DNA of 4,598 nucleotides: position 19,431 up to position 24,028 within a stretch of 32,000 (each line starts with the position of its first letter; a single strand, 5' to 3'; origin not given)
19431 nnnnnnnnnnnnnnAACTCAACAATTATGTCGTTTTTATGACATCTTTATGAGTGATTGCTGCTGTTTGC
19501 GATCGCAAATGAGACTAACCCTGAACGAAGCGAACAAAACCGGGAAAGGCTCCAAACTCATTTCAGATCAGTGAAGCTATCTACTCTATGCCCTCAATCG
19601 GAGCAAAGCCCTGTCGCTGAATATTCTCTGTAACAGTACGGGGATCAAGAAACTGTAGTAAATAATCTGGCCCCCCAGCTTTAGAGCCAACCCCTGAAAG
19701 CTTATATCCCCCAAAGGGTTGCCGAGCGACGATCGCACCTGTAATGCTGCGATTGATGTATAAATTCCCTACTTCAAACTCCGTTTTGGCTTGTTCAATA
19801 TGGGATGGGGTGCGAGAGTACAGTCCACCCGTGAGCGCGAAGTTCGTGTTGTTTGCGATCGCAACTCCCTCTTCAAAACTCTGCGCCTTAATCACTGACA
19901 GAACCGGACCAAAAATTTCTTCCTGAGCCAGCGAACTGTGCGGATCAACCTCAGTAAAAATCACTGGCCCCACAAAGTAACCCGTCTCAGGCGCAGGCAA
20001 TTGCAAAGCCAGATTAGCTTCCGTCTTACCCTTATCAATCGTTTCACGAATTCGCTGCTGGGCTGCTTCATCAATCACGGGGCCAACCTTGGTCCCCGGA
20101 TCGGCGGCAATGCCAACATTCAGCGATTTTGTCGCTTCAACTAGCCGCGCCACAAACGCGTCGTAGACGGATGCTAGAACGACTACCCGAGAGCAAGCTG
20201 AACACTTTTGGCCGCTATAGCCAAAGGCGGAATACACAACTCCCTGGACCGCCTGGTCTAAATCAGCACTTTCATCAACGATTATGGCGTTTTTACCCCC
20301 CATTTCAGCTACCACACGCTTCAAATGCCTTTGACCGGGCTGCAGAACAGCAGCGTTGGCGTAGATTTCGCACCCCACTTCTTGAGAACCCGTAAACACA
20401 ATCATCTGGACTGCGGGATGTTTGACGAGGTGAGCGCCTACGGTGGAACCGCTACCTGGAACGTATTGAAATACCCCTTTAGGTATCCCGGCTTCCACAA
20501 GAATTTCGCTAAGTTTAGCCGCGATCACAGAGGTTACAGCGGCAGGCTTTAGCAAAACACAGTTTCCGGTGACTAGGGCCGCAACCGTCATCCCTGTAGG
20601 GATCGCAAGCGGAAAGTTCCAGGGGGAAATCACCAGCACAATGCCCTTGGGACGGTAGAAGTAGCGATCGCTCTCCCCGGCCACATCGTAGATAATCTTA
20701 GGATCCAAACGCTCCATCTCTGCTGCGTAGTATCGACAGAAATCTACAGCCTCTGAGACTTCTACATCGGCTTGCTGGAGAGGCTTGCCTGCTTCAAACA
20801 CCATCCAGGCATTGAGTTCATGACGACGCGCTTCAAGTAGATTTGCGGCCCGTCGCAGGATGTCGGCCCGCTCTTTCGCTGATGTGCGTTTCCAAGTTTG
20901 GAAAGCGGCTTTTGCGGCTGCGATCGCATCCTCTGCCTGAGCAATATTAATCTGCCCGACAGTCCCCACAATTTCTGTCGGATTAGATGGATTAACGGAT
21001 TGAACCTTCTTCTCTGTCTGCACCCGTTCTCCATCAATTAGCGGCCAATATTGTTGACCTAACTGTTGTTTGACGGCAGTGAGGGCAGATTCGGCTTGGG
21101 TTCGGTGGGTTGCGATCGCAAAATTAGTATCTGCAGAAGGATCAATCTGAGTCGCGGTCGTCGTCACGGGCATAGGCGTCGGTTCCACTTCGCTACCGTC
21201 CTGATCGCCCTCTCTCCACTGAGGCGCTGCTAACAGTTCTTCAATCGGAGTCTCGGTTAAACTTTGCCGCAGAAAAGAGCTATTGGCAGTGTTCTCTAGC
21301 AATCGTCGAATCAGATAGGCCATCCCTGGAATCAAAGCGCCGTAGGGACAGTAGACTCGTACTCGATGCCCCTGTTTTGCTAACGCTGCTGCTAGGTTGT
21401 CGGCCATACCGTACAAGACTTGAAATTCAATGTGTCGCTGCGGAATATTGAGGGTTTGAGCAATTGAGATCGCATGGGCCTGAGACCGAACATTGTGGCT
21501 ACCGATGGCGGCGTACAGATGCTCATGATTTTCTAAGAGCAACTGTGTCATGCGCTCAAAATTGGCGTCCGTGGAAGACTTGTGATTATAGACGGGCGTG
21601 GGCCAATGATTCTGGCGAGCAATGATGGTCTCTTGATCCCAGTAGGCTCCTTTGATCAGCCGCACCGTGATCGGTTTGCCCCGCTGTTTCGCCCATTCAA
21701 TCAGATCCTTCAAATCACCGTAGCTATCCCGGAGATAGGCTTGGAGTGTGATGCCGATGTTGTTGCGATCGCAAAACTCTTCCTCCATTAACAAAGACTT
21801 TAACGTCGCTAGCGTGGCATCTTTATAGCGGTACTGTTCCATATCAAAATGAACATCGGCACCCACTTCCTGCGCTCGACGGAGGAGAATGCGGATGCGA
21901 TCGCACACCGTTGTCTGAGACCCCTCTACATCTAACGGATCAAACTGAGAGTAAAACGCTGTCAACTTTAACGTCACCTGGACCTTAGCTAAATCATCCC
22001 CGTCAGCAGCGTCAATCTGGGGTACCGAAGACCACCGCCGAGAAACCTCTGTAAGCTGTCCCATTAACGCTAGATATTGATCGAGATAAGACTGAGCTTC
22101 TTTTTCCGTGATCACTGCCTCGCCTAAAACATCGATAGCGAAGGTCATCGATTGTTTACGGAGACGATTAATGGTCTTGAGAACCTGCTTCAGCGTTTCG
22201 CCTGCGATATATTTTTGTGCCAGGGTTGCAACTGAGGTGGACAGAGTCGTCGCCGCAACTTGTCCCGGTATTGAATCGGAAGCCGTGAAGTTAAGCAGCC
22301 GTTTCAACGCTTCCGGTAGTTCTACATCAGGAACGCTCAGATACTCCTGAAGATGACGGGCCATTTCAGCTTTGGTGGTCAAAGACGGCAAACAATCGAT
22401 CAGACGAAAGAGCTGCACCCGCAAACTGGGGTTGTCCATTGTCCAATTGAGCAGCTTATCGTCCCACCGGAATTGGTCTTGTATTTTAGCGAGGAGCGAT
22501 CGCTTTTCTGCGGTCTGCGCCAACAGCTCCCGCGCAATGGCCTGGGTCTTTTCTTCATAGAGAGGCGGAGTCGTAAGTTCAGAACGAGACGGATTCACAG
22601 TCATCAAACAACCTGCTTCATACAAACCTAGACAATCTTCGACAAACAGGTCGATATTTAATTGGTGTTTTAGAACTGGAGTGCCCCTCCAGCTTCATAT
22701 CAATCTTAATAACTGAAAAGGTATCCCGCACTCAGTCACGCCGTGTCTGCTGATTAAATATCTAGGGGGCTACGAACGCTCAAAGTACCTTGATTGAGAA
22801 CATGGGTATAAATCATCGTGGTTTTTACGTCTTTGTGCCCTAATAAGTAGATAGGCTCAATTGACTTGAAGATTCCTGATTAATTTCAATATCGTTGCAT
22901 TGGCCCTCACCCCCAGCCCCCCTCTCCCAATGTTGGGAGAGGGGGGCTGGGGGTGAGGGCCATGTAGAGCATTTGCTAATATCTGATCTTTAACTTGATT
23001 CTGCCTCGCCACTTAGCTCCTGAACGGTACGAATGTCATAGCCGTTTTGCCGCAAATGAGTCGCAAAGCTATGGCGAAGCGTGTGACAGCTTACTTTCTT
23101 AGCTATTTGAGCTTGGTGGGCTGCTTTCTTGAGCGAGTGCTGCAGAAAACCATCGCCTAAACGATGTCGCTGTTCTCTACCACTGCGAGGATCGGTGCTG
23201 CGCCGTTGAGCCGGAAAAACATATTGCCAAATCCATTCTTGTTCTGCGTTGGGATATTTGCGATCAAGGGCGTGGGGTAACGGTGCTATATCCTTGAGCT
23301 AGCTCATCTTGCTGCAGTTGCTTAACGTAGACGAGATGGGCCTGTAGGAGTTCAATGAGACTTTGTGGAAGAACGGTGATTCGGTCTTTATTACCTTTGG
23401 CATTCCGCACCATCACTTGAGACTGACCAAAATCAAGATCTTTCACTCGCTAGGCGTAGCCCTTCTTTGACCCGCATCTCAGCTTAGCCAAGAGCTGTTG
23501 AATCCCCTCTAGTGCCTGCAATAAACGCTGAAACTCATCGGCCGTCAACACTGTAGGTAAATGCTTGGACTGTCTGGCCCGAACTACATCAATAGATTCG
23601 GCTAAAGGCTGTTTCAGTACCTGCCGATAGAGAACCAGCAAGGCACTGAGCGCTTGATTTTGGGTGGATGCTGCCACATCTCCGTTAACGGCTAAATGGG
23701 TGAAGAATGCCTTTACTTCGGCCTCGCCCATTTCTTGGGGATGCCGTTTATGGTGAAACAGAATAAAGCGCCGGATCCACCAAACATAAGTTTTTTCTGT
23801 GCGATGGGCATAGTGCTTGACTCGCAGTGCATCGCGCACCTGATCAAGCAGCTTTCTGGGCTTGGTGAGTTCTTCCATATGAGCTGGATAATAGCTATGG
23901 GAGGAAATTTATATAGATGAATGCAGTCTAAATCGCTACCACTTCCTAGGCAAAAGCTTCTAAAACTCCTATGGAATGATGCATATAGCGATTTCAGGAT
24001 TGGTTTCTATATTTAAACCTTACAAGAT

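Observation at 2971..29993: All enzymatic steps from cyanophycin to glutamate are co-localised in one 27-kb neighbourhood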

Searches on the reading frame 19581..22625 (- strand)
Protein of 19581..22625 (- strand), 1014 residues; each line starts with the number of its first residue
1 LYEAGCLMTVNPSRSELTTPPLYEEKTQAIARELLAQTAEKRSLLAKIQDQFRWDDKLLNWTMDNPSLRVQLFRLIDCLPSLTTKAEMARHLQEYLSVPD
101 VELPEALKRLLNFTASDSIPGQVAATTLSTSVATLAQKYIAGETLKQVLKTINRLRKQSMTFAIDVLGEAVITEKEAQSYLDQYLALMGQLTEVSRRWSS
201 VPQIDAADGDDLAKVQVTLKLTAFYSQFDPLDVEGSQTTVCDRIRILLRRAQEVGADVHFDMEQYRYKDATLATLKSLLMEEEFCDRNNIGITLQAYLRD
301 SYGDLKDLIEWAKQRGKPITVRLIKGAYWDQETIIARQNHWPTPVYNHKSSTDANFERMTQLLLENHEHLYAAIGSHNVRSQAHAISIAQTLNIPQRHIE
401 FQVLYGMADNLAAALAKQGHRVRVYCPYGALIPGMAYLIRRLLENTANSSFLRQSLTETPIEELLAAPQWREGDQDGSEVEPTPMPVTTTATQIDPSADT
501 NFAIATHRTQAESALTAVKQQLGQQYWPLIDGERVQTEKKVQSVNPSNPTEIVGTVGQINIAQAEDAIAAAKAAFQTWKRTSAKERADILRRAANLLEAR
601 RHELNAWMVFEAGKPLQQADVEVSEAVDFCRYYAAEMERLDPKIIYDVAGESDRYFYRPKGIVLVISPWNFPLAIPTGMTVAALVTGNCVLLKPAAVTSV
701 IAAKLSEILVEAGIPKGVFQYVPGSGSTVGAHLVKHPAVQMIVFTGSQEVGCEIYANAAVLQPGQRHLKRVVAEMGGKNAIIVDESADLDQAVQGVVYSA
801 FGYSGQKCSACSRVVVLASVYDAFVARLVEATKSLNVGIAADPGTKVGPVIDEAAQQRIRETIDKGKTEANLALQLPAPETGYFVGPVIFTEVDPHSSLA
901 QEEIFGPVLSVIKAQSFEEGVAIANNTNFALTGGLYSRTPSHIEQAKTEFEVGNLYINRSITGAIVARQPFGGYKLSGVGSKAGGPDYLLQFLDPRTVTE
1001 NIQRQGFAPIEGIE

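Call 4: search_protein_families(library=pfam, proteins=[window:19581-22625:-])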
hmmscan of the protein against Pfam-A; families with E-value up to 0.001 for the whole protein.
window:19581-22625:- (1014 aa): 3 families
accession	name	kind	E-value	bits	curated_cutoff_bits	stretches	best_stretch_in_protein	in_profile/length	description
PF00171.27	Aldedh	-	3.1e-154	514.4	23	1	538-998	6-461/461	Aldehyde dehydrogenase family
PF01619.24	Pro_dh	-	3.7e-100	335.5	27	1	148-454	1-278/278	Proline dehydrogenase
PF18083.6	PutA_N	-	1.5e-29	102.7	25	1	24-139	1-113/113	Proline utilization A N-terminal domain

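Call 5: search_protein_families(library=ncbifam, proteins=[window:19581-22625:-])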
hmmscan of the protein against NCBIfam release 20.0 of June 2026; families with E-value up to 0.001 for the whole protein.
window:19581-22625:- (1014 aa): 46 families (the best 25 are shown)
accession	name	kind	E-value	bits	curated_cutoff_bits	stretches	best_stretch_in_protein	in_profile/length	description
TIGR01237.1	D1pyr5carbox2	equivalog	6.8e-235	780.6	659.65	1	497-1002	4-511/511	L-glutamate gamma-semialdehyde dehydrogenase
NF008869.0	PRK11904.1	equivalog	1.1e-209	698.9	747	1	123-1006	164-1032/1042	bifunctional proline dehydrogenase/L-glutamate gamma-semialdehyde dehydrogenase PutA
NF002852.0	PRK03137.1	subfamily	1.6e-205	683.8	648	1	500-1001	11-513/514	L-glutamate gamma-semialdehyde dehydrogenase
NF008772.0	PRK11809.1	equivalog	2.5e-156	522.3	1750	1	132-997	252-1111/1318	trifunctional transcriptional regulator/proline dehydrogenase/L-glutamate gamma-semialdehyde dehydrogenase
TIGR01238.1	D1pyr5carbox3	equivalog_domain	7.6e-117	390.9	485.2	1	503-994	16-497/500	L-glutamate gamma-semialdehyde dehydrogenase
NF042993.1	AlphKGSA_gudD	equivalog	2.1e-111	373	770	1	529-985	7-465/481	alpha-ketoglutaric semialdehyde dehydrogenase GucD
NF052305.1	DioxValDhHalo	equivalog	3.7e-108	362.5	750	1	528-978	7-458/483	2,5-dioxovalerate dehydrogenase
TIGR01236.1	D1pyr5carbox1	equivalog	2.1e-99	333.6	613.6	1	508-1003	15-522/533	L-glutamate gamma-semialdehyde dehydrogenase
TIGR01780.1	SSADH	subfamily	2.4e-96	323.4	646.35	1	545-984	3-437/448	succinate-semialdehyde dehydrogenase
TIGR02299.1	HpaE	equivalog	1e-94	317.9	638.35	1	529-994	4-470/488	5-carboxymethyl-2-hydroxymuconate semialdehyde dehydrogenase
NF009725.0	PRK13252.1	equivalog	1.2e-94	317.5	593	1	529-984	10-464/488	betaine-aldehyde dehydrogenase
TIGR01804.1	BADH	equivalog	2.8e-94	316.2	668.6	1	530-984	2-456/467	betaine-aldehyde dehydrogenase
NF010000.0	PRK13473.1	subfamily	3.2e-92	309.6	615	1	529-981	6-454/475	aminobutyraldehyde dehydrogenase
NF006916.0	PRK09407.1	equivalog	1.3e-90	304.5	521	1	521-1001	16-493/526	succinic semialdehyde dehydrogenase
NF007497.0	PRK10090.1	equivalog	5.5e-87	292.5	500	1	525-993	6-470/480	aldehyde dehydrogenase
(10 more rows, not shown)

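Call 21: find_related_loci(query=A1, collection=genome_contigs, flank=10000)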
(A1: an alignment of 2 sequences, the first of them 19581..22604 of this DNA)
Query A1 (1007 aa) in genome_contigs; peptide patterns used: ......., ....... (x = any residue, [..] = any of these).
600 stretches matched a pattern (row limit reached: there are more); 547 encode a relative of the query (tblastn E <= 1e-3); the best 80 are kept; 80 distinct loci.
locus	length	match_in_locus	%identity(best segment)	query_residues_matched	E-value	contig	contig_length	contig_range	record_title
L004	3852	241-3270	83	1-1007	0e+0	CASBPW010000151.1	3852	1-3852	MAG: uncultured cyanobacterium isolate PMM_0068 genome assembly, contig: PMM_0068_000000000151, whole genome shotgun seq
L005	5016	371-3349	83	16-1007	0e+0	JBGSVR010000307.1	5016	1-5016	MAG: Thermosynechococcaceae cyanobacterium isolate JTS-AC461 k141_4129188, whole genome shotgun sequence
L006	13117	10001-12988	81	1-1007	0e+0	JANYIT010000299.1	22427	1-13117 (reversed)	MAG: Chamaesiphon sp. GL140_3_metabinner_129_sub GL140_3_k141_1316641, whole genome shotgun sequence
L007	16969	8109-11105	82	1-1003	0e+0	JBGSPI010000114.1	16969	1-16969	MAG: Chamaesiphon sp. isolate JTS-AC30 k141_105680, whole genome shotgun sequence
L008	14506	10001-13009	81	1-1007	0e+0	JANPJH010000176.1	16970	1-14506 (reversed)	MAG: Chamaesiphon sp. VAR_61_metabat_425 VAR_61_k141_872693, whole genome shotgun sequence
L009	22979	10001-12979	79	16-1007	0e+0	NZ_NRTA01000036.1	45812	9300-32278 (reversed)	Leptolyngbya sp. BC1307 Ga0078185_1036, whole genome shotgun sequence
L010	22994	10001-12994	78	11-1007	0e+0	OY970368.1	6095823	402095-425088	MAG: uncultured cyanobacterium isolate MFD04716.bin.1.71 genome assembly, chromosome: 1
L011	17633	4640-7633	78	16-1007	0e+0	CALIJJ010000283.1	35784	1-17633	MAG: uncultured Pseudanabaenaceae cyanobacterium isolate R4_Bin_Bin_170_1 genome assembly, contig: c_000000559037, whole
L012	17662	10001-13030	78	1-1007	0e+0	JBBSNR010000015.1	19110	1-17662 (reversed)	MAG: Phormidesmidales cyanobacterium isolate LS6_sbin.1 LS6_sbin.1_K_53122_L_19110_cov_119.0364, whole genome shotgun se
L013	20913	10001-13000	77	3-1007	0e+0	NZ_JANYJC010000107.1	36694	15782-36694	MAG: Chamaesiphon sp. GL140_3_metabinner_50 GL140_3_k141_278060, whole genome shotgun sequence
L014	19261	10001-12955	79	17-1006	0e+0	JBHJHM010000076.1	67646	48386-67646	MAG: Leptolyngbyaceae cyanobacterium isolate sb_S12C491_1 S12Ck141_683174, whole genome shotgun sequence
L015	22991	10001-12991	76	16-1007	0e+0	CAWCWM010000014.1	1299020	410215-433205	MAG: uncultured cyanobacterium isolate MFD03250.bin.1.163 genome assembly, contig: contig_3353, whole genome shotgun seq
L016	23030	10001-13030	77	1-1007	0e+0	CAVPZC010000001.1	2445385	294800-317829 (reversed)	MAG: uncultured cyanobacterium isolate MFD03250.bin.1.67 genome assembly, contig: contig_1368, whole genome shotgun sequ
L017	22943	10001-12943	77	12-1007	0e+0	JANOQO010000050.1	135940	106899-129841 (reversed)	MAG: Synechococcales cyanobacterium VAR_4_metabat_312 VAR_4_k141_541569, whole genome shotgun sequence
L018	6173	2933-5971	76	1-1007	0e+0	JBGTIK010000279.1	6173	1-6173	MAG: Phormidesmis sp. isolate JTS-AC262 k141_3333027, whole genome shotgun sequence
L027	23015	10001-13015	73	4-1007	0e+0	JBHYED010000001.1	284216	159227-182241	MAG: Phormidesmis sp. isolate CCAP1446_5_bin-004C CCAP1446_5_bin-004C_c1, whole genome shotgun sequence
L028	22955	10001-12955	79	17-1006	0e+0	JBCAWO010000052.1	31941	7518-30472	MAG: Cyanobacteria bacterium J06554_1 NODE_52_length_31941_cov_28.673738, whole genome shotgun sequence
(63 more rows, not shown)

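Call 33: search_protein_families(library=pfam, proteins=[L027:1024-2808:+, L027:3260-4612:-, L027:4726-5094:+, L027:5091-5597:+, L027:5623-5889:-, L027:14804-15640:-, L027:14025-14726:-, L011:7888-9072:+, L011:9483-10988:+, L028:13932-14630:-], max_evalue=0.01)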
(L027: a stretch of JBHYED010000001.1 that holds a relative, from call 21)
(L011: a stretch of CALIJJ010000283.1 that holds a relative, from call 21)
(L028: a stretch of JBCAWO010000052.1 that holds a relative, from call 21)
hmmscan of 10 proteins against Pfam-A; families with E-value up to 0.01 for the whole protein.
L027:1024-2808:+ (594 aa): 2 families
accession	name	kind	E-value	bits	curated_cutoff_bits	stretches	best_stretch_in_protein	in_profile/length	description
PF00916.26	Sulfate_transp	-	1.2e-99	334.2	23.2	1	40-403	1-378/380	Sulfate permease family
PF01740.26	STAS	-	3.2e-12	46.6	22.6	1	463-552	6-98/106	STAS domain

L027:3260-4612:- (450 aa): 27 families (the best 25 are shown)
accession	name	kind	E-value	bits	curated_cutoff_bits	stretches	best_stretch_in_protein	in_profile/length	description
PF13604.12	AAA_30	-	9.3e-24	84.7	27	1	31-211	2-156/191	AAA domain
PF13245.12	AAA_19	-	1.6e-23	83.8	25.1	1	48-189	9-133/134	AAA domain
PF13538.12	UvrD_C_2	-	4.2e-13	49.4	27.4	1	398-448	1-51/52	UvrD-like helicase C-terminal domain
PF05970.20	PIF1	-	8.9e-12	45.5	25.9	1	31-191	2-158/223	PIF1-like helicase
PF01443.25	Viral_helicase1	-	9.4e-10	39.1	21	1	392-449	171-227/228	Viral superfamily 1 RNA helicase core domain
PF13401.12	AAA_22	-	1.9e-08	35.1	27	1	48-182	3-124/130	AAA domain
PF13086.12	AAA_11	-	3.5e-08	34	27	1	39-96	7-68/257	AAA domain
PF13191.12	AAA_16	-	1.2e-06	29.5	32.6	1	34-184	7-142/167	AAA ATPase domain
PF05127.21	NAT10_TcmA_helicase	-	3.1e-06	27.6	22.7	1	55-169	2-115/176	RNA cytidine acetyltransferase NAT10/TcmA, helicase domain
PF00580.27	UvrD-helicase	-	7.9e-06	26.2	23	1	45-97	8-62/271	UvrD/REP helicase N-terminal domain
PF25199.1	nSTAND_NTPase5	-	1.6e-05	25.2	34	1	43-78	34-69/145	Novel STAND NTPase 5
PF04851.21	ResIII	-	2.7e-05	24.6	22.5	1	29-79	2-52/164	Type III restriction enzyme, res subunit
PF13361.12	UvrD_C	-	2.9e-05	24.1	25.6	1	402-448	290-345/350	UvrD-like helicase C-terminal domain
PF24883.2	NPHP3_N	-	0.00029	21.5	24.8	1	47-82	19-52/164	Nephrocystin 3, N-terminal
PF13555.12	AAA_29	-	0.00048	20.2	27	1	36-72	9-44/61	P-loop containing region of AAA domain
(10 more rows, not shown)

L027:4726-5094:+ (122 aa): 4 families
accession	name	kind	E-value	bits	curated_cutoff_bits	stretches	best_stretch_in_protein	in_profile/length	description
PF07681.17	DoxX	-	1.1e-17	64.9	23.6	1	5-85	2-84/85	DoxX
PF02077.20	SURF4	-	2.8e-08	34.1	27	1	2-121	153-264/267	SURF4 family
PF07291.16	MauE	-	3.8e-07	30.9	27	1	1-78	1-81/128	Methylamine utilisation protein MauE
PF13564.11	DoxX_2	-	0.0043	17.6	26.3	1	9-82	3-79/103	DoxX-like family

L027:5091-5597:+ (168 aa): 2 families
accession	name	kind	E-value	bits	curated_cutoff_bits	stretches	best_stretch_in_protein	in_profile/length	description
PF17775.7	YchJ_M-like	-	6.7e-28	97.8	22.7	1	33-141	1-99/99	YchJ, middle NTF2-like domain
PF02810.21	SEC-C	-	2.6e-06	27.6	20.4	1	154-168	4-18/19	SEC-C motif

L027:5623-5889:- (88 aa): 1 family
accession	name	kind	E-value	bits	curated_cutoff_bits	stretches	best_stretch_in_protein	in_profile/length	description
PF14357.11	DUF4404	-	3e-17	63.5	27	1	7-88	2-83/83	Domain of unknown function (DUF4404)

L027:14804-15640:- (278 aa): 15 families
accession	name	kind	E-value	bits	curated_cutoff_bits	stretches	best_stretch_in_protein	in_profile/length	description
PF01370.27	Epimerase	-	3.2e-13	50.1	20.9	1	7-205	5-227/240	NAD dependent epimerase/dehydratase family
PF03807.23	F420_oxidored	-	8e-06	26.8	21.6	1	3-74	2-70/94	NADP oxidoreductase coenzyme F420-dependent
PF02254.24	TrkA_N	-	6.1e-05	23.8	23.8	1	4-65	2-63/116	TrkA-N domain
PF03721.20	UDPG_MGDP_dh_N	-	0.00042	20.4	27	1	1-41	1-41/187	UDP-glucose/GDP-mannose dehydrogenase family, NAD binding domain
PF02826.25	2-Hacid_dh_C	-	0.00054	19.8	25.1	1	2-73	38-101/178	D-isomer specific 2-hydroxyacid dehydrogenase, NAD binding domain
PF01408.29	GFO_IDH_MocA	-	0.00056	21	24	1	2-84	2-83/120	Oxidoreductase family, NAD-binding Rossmann fold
PF01073.25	3Beta_HSD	-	0.00094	18.7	22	1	7-165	5-186/280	3-beta hydroxysteroid dehydrogenase/isomerase family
PF02558.23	ApbA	-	0.0011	19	22.2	1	4-71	2-74/150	Ketopantoate reductase PanE/ApbA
PF03446.21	NAD_binding_2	-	0.0012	19.4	21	1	4-75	3-67/161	NAD binding domain of 6-phosphogluconate dehydrogenase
PF07991.19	KARI_N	-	0.0019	18.2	20.6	1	2-53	6-56/165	Acetohydroxy acid isomeroreductase, NADPH-binding domain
PF02737.24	3HCDH_N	-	0.0033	17.8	22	1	2-42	1-41/180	3-hydroxyacyl-CoA dehydrogenase, NAD binding domain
PF03435.24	Sacchrp_dh_NADP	-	0.004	17.9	25.1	1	5-71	3-76/129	Saccharopine dehydrogenase NADP binding domain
PF01488.26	Shikimate_DH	-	0.004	17.7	24.3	1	2-75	14-87/138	Shikimate / quinate 5-dehydrogenase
PF21799.2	MurD-like_N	-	0.0051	17.5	27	1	2-54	2-53/88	Mur ligase MurD-like, N-terminal domain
PF01210.29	NAD_Gly3P_dh_N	-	0.0083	16.5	23.1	0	2-75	1-81/158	NAD-dependent glycerol-3-phosphate dehydrogenase N-terminus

L027:14025-14726:- (233 aa): 1 family
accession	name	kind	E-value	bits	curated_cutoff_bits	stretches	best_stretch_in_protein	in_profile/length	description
PF06103.16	DUF948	-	0.00068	20.2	37.2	1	98-157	23-82/89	Bacterial protein of unknown function (DUF948)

L011:7888-9072:+ (394 aa): 1 family
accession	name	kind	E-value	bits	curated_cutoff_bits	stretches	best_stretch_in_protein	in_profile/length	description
PF01734.28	Patatin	-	8.9e-26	91.7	27.7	1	6-224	1-191/191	Patatin-like phospholipase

L011:9483-10988:+ (501 aa): 4 families
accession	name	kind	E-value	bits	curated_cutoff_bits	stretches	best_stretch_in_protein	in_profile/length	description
PF16911.10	PapA_C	-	1.5e-19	70.7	30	1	258-438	11-201/203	Phthiocerol/phthiodiolone dimycocerosyl transferase C-terminus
PF00668.25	Condensation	-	2.5e-14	53.3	30.6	1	47-188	21-169/456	Condensation domain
PF07247.17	AATase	-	7.5e-09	35.1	22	1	120-447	124-484/500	Alcohol acetyltransferase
PF03007.21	WS_DGAT_cat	-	0.0081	16.4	23.6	0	152-179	131-158/263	Wax ester synthase/diacylglycerol acyltransferase catalytic domain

L028:13932-14630:- (232 aa): 1 family
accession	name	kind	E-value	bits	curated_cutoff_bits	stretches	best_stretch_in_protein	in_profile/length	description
PF05685.18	Uma2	-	8.4e-22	77.9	27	1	37-188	1-144/172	Putative restriction endonuclease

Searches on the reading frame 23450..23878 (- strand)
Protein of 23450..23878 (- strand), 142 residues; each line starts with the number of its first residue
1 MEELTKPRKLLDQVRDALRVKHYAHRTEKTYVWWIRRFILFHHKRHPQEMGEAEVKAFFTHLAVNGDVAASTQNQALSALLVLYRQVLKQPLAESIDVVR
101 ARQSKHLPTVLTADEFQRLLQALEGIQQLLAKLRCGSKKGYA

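Call 4: search_protein_families(library=pfam, proteins=[window:23450-23878:-])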
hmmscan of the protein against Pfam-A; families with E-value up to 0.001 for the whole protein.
window:23450-23878:- (142 aa): 2 families
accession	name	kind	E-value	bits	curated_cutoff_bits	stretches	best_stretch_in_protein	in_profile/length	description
PF13495.12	Phage_int_SAM_4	-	7.4e-33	113.2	27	1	10-93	1-84/85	Phage integrase, N-terminal SAM-like domain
PF02899.23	Phage_int_SAM_1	-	0.00027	21.6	22.3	1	20-86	11-78/83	Phage integrase, N-terminal SAM-like domain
